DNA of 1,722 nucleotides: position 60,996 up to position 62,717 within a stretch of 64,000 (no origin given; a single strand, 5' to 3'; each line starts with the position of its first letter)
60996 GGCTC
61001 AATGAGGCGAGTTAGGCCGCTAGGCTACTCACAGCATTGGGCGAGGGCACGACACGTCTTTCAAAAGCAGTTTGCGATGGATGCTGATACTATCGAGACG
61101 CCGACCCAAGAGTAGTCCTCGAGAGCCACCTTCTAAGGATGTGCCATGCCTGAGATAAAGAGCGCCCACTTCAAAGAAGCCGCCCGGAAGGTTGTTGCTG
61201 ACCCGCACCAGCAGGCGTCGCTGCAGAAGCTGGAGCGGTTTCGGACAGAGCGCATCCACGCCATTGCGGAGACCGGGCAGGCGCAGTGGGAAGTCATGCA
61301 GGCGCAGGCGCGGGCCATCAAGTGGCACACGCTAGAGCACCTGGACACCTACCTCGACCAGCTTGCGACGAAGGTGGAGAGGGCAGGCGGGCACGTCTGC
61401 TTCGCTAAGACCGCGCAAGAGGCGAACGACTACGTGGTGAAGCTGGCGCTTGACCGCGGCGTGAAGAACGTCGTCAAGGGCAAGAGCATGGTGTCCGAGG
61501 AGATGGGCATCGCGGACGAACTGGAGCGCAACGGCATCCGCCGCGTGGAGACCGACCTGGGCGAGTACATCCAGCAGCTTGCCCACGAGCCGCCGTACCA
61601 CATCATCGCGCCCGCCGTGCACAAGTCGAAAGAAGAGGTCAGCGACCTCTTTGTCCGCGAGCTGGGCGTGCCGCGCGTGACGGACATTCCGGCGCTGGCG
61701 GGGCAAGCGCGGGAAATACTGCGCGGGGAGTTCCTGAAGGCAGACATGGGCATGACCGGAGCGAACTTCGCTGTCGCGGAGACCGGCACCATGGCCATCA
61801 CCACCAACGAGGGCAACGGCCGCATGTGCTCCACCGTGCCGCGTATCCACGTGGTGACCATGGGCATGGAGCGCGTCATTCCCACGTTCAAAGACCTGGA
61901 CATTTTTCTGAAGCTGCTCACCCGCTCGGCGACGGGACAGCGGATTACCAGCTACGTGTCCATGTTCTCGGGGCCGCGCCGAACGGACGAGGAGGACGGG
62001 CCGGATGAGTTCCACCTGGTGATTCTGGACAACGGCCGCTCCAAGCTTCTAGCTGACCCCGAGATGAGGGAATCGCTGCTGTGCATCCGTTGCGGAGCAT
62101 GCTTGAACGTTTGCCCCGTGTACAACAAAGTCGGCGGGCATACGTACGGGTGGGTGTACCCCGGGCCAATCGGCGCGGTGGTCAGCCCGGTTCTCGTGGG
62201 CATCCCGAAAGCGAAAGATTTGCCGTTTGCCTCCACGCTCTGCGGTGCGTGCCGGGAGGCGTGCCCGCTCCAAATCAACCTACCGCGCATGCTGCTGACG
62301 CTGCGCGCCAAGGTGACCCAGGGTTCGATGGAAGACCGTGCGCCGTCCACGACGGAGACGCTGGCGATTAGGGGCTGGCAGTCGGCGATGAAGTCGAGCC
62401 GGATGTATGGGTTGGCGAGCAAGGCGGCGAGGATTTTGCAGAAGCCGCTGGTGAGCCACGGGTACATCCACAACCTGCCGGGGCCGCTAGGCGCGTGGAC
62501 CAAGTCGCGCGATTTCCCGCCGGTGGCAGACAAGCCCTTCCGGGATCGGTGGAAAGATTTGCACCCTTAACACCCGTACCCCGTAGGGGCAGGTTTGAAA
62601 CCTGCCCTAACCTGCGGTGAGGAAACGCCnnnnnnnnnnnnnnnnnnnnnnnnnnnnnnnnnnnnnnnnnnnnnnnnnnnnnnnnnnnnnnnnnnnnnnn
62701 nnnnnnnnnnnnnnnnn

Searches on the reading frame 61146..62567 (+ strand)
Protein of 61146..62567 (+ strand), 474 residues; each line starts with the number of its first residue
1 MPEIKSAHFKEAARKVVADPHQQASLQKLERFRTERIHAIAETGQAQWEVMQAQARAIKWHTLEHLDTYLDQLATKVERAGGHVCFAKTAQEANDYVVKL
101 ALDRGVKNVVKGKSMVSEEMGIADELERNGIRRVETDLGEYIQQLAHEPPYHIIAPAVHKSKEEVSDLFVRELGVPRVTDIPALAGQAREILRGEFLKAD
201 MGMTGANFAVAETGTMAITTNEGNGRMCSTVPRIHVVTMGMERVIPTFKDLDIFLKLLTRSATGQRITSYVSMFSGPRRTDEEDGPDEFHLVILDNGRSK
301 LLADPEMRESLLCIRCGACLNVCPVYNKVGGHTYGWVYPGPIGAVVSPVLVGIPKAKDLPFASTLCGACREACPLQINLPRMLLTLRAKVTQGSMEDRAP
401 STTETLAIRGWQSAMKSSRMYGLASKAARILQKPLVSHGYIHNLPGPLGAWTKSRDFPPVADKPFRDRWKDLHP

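Call 3: search_protein_families(library=pfam, proteins=[window:61146-62567:+], max_evalue=0.01)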
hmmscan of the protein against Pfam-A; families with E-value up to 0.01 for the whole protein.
window:61146-62567:+ (474 aa): 13 families
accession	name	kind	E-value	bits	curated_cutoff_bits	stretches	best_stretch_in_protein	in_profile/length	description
PF02589.21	LUD_dom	-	2.8e-47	161.3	22.6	1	71-294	2-189/189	LUD domain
PF13183.11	Fer4_8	-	3.9e-12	47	27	1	312-377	4-68/68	4Fe-4S dicluster domain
PF11870.13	LutB_C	-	8.1e-11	42.6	26.8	1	399-471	22-85/88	Lactate utilisation protein B, C-terminal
PF13237.11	Fer4_10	-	7.5e-07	29.4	25.5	1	311-327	7-24/53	4Fe-4S dicluster domain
PF13187.11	Fer4_9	-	1.6e-06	28.5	27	1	311-325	35-49/52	4Fe-4S dicluster domain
PF00037.32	Fer4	-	4.8e-06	26.6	21.1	1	312-325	7-20/24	4Fe-4S binding domain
PF12797.12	Fer4_2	-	1.4e-05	25.1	24.5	1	312-325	9-22/22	4Fe-4S binding domain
PF12800.12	Fer4_4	-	2.4e-05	24.7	24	1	312-326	3-17/17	4Fe-4S binding domain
PF12798.12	Fer4_3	-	2.8e-05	25.1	27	1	313-325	1-13/15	4Fe-4S binding domain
PF13534.11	Fer4_17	-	3e-05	24.9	22.2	1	313-377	2-60/61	4Fe-4S dicluster domain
PF13484.11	Fer4_16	-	0.00024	22.3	30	0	313-326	2-15/66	4Fe-4S double cluster binding domain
PF12838.12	Fer4_7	-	0.00037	21.3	27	1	313-376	2-51/52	4Fe-4S dicluster domain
PF12837.12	Fer4_6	-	0.0047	17.3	25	1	312-325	8-21/24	4Fe-4S binding domain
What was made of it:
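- Checked: lutC carries a LUD domain (call 3).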

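Call 4: search_protein_families(library=ncbifam, proteins=[window:61146-62567:+], max_evalue=0.01)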
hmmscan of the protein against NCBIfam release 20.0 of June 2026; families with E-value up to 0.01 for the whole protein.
window:61146-62567:+ (474 aa): 13 families
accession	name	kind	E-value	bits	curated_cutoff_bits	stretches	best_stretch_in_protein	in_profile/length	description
TIGR00273.1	TIGR00273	equivalog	6.5e-143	476.7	444.8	1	29-458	14-432/432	LutB/LldF family L-lactate oxidation iron-sulfur protein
NF045670.1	quin_L_LdhH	equivalog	1.1e-136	456.9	800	1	9-473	2-459/706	L-lactate dehydrogenase (quinone) large subunit LdhH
NF008369.0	PRK11168.1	equivalog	0.0003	19.8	278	1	313-469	13-154/401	anaerobic glycerol-3-phosphate dehydrogenase subunit C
NF058577.1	FdxA_fam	equivalog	0.00034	20.7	65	1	313-325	38-50/52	4Fe-4S ferredoxin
NF045663.1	diclust_near_Sec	equivalog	0.0011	17.2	530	1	306-396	299-389/759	pyridine nucleotide-disulfide oxidoreductase/dicluster-binding protein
TIGR00402.1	napF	equivalog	0.0014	18.6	102.2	0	364-392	70-98/149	ferredoxin-type protein NapF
NF042909.1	FMH_DH_FwdF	exception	0.0022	17.2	375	0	310-325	293-308/336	tungsten-dependent formylmethanofuran dehydrogenase subunit FwdF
TIGR01971.1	NuoI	subfamily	0.0025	17.4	113.05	0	311-334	81-104/121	NADH-quinone oxidoreductase, chain I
TIGR00384.1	dhsB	subfamily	0.0038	16.7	88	0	308-329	137-158/222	succinate dehydrogenase and fumarate reductase iron-sulfur protein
TIGR01945.1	rnfC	subfamily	0.0042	15.7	245.95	0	308-325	360-377/435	RnfABCDGE type electron transport complex subunit C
NF004616.0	PRK05950.1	subfamily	0.0054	15.9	228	0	307-330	143-166/238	succinate dehydrogenase iron-sulfur subunit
NF003454.1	PRK05035.1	equivalog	0.0085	14.6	345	0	308-325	364-381/556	electron transport complex subunit RsxC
TIGR00397.1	mauM_napG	subfamily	0.0087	15.6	178.85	0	210-259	78-128/213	MauM/NapG family ferredoxin-type protein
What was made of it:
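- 61146..62570 (+): lutB (LutB/LldF iron-sulfur subunit), complete; the upstream host gene. TIGR00273 at 476.7 bits (cut-off 444.8) and LUD_dom + Fer4_8 + LutB_C (calls 3, 4).
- Checked: lutB matches TIGR00273 at 476.7 bits, above the cut-off of 444.8 (call 4).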
